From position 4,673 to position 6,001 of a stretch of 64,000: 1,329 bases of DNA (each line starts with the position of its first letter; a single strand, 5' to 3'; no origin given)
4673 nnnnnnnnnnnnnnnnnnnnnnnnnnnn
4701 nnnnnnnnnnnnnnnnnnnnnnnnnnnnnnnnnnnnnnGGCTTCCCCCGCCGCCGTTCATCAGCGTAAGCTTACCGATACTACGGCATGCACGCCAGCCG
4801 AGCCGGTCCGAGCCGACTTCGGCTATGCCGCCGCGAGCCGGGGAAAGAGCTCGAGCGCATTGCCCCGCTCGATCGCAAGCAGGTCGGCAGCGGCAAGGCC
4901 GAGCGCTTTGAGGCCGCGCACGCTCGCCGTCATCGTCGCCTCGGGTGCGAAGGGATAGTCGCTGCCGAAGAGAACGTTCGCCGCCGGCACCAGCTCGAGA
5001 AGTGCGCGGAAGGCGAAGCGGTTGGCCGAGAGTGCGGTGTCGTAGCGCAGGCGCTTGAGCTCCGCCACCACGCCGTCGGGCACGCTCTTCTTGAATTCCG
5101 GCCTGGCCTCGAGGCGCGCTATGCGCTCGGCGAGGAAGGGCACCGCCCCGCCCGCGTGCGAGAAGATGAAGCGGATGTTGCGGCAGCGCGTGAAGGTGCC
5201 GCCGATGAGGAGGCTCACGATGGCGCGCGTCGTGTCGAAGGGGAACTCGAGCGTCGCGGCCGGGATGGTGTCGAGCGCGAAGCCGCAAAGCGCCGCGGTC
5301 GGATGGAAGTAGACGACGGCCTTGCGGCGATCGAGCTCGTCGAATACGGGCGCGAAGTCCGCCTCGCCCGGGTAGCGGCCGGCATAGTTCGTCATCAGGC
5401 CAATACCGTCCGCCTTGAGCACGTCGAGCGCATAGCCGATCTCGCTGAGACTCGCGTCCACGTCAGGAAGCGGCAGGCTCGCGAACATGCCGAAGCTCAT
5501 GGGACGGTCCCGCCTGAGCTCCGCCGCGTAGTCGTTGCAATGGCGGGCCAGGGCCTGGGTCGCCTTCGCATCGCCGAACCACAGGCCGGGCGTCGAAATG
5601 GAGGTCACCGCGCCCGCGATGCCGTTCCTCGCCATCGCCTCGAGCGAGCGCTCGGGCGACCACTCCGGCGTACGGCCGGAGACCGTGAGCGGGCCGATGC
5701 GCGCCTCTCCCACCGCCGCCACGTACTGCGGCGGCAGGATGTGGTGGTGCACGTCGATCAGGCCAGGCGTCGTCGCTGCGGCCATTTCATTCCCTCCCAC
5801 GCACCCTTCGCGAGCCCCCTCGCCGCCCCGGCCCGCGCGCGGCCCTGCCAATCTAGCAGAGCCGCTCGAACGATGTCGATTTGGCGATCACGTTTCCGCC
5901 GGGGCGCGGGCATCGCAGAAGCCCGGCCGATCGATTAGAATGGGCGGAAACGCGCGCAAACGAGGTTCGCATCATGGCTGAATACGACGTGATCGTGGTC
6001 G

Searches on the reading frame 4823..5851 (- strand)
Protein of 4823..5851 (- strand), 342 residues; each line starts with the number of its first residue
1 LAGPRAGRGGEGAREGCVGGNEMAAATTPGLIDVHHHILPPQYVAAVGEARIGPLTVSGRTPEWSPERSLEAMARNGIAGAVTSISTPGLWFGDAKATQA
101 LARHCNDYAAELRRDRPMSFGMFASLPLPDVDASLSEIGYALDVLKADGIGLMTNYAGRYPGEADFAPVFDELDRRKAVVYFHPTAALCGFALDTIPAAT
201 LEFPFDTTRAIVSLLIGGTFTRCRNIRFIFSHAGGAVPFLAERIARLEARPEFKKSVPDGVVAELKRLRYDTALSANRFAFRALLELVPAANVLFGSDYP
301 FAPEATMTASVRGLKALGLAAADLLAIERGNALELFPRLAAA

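Call 3: search_protein_families(library=pfam, proteins=[window:4823-5851:-], max_evalue=0.01)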
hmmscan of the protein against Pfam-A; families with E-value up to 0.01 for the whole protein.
window:4823-5851:- (342 aa): 1 family
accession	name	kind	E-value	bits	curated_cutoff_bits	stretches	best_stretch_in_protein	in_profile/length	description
PF04909.20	Amidohydro_2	-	6.9e-34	118.4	26.4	1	32-337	1-288/289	Amidohydrolase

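Call 4: search_protein_families(library=ncbifam, proteins=[window:4823-5851:-], max_evalue=0.01)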
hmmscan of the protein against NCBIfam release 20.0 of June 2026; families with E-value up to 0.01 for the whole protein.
window:4823-5851:- (342 aa): 0 families
